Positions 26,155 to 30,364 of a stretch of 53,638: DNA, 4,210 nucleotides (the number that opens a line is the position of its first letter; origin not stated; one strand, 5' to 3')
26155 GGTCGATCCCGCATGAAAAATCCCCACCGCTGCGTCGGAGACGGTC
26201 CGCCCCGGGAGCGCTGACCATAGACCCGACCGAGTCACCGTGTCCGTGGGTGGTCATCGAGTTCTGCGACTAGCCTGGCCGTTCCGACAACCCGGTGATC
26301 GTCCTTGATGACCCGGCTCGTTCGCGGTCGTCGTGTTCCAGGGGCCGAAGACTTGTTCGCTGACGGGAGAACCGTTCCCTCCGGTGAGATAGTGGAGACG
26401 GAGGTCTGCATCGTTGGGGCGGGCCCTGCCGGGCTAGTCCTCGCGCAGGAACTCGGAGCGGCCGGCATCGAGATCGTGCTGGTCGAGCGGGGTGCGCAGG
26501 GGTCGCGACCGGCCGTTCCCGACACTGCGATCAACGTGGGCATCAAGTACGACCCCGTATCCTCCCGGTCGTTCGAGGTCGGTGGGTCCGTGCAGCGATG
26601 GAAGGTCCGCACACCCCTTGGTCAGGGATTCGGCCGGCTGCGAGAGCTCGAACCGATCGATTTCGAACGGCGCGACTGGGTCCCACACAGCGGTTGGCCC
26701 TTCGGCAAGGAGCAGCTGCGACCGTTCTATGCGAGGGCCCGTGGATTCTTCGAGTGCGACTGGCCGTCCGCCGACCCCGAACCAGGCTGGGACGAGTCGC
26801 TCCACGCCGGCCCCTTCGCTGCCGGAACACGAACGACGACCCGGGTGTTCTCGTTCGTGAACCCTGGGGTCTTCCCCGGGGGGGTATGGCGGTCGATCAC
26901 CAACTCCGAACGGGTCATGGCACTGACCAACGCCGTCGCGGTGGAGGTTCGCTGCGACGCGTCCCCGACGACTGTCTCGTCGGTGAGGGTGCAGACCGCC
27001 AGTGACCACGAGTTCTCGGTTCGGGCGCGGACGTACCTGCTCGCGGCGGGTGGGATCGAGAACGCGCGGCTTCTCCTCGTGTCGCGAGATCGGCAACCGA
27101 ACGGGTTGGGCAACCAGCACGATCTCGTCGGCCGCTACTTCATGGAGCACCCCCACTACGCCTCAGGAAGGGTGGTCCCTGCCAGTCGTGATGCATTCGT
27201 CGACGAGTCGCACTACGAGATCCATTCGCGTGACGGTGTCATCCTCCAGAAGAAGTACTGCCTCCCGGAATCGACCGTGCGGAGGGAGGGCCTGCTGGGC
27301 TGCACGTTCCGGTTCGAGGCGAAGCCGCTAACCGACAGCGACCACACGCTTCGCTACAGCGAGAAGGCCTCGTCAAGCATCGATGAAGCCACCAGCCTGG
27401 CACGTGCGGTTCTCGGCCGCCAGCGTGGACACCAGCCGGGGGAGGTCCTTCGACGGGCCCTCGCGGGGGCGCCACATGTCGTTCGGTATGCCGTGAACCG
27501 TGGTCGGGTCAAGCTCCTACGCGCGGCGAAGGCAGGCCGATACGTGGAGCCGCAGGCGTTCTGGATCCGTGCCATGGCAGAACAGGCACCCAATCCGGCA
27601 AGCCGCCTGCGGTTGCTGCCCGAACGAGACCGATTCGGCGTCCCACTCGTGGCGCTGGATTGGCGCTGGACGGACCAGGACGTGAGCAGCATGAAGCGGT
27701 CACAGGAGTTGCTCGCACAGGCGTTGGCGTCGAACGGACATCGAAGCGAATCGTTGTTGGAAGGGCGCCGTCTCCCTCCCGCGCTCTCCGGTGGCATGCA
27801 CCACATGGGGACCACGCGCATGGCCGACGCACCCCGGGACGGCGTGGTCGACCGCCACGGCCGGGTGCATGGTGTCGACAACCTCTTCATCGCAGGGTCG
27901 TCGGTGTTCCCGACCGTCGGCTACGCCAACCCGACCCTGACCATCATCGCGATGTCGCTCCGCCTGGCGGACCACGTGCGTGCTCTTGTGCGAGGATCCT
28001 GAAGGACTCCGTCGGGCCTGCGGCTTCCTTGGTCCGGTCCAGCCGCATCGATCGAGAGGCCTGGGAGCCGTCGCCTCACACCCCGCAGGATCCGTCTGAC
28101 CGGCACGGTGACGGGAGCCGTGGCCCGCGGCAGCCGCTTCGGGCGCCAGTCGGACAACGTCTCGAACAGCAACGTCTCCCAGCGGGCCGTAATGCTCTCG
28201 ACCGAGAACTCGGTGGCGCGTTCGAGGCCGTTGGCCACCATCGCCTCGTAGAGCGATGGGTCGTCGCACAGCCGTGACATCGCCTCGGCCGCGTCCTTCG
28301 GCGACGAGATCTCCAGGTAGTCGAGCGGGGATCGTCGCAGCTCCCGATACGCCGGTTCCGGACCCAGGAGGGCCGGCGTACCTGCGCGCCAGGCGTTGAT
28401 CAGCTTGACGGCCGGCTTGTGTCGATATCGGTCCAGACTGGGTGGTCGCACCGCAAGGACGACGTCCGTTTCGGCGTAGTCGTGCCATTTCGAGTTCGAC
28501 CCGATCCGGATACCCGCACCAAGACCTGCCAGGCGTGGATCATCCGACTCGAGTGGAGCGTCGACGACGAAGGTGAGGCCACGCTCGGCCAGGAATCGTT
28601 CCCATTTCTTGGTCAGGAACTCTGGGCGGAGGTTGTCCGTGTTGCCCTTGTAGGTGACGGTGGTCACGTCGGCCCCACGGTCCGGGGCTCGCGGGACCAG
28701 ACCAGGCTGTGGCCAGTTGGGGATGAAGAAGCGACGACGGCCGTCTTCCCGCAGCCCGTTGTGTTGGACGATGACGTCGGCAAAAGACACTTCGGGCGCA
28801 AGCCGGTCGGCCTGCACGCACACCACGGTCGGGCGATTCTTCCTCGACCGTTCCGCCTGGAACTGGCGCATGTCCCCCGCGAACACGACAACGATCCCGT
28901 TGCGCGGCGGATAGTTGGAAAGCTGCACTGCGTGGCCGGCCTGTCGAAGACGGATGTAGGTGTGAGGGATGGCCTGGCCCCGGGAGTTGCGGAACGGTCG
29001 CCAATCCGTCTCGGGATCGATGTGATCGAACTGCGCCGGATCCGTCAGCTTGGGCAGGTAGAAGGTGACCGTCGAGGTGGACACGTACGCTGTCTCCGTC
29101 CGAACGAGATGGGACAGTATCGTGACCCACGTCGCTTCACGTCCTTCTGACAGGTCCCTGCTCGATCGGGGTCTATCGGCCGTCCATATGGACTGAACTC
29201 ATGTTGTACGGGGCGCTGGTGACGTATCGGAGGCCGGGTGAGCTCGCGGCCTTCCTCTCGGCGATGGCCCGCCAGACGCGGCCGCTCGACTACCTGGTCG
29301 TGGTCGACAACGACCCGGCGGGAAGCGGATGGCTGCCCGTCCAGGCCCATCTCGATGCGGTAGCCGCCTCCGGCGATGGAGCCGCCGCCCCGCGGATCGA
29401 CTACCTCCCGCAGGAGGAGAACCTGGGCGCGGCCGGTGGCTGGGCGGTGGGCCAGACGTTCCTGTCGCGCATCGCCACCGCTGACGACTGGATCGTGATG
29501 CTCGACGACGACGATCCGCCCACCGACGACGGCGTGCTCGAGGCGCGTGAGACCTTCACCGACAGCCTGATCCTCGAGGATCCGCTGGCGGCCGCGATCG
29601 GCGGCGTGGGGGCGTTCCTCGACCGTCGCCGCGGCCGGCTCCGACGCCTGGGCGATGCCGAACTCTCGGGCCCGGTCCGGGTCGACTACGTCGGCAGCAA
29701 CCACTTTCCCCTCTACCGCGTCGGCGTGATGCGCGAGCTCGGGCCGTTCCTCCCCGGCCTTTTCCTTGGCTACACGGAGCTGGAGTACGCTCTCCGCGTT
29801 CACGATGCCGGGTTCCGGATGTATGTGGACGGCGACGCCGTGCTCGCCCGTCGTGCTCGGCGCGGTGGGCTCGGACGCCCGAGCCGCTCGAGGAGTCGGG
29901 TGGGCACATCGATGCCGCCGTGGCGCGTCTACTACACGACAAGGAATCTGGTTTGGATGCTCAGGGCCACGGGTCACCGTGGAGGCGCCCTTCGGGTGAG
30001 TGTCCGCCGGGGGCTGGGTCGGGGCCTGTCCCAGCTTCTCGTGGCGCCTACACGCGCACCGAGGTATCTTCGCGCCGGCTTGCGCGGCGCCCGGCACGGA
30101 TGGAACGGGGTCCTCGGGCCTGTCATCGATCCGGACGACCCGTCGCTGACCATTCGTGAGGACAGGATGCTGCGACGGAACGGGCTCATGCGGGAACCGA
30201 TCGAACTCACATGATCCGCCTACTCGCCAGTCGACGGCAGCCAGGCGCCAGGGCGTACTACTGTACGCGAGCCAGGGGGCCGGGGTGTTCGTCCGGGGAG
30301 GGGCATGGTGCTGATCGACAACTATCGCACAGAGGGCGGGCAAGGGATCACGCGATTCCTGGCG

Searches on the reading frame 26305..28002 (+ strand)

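Call 100: search_protein_families(library=pfam, proteins=[window:26305-28002:+], max_evalue=0.001)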
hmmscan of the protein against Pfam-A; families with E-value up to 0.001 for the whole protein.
window:26305-28002:+ (565 aa): 6 families
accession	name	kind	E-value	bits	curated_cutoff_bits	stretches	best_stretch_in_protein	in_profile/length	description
PF05199.19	GMC_oxred_C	-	2.1e-25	90.3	24.6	1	429-550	1-138/139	GMC oxidoreductase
PF01494.25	FAD_binding_3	-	2e-09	37.6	22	1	31-65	1-35/349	FAD binding domain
PF07992.20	Pyr_redox_2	-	3.5e-06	27.1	26.1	1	33-94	2-58/291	Pyridine nucleotide-disulphide oxidoreductase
PF05834.18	Lycopene_cycl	-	0.00021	20.9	23.4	1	34-69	2-39/380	Lycopene cyclase protein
PF13450.12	NAD_binding_8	-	0.00031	21.4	21.9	1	36-64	1-29/68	NAD(P)-binding Rossmann-like domain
PF01946.23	Thi4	-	0.00069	19.3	26.2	0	28-62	14-49/235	Thi4 family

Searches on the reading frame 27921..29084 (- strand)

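Call 100: search_protein_families(library=pfam, proteins=[window:27921-29084:-], max_evalue=0.001)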
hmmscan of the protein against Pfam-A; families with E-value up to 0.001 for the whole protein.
window:27921-29084:- (387 aa): 1 family
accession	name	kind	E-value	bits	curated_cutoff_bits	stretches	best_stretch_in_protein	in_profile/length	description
PF13524.12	Glyco_trans_1_2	-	9.2e-05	22.9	25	1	200-291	41-130/144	Glycosyl transferase-like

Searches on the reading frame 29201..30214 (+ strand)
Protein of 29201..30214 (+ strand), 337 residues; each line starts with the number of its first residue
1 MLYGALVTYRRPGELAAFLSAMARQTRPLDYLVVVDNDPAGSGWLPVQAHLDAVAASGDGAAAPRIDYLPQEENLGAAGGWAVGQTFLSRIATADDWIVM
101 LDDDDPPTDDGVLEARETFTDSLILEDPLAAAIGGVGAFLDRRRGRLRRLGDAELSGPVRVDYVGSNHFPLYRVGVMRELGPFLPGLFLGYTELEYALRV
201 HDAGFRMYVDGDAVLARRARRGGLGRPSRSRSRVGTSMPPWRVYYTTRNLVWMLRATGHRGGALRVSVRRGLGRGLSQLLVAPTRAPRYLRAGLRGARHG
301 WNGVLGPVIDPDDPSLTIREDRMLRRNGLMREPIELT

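Call 39: search_protein_families(library=pfam, proteins=[window:29201-30214:+], max_evalue=0.001)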
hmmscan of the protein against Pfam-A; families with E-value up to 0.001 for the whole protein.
window:29201-30214:+ (337 aa): 1 family
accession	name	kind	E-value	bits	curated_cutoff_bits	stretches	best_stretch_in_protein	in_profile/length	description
PF00535.33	Glycos_transf_2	-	3.1e-05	24.4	23.3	1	7-113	5-97/168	Glycosyl transferase family 2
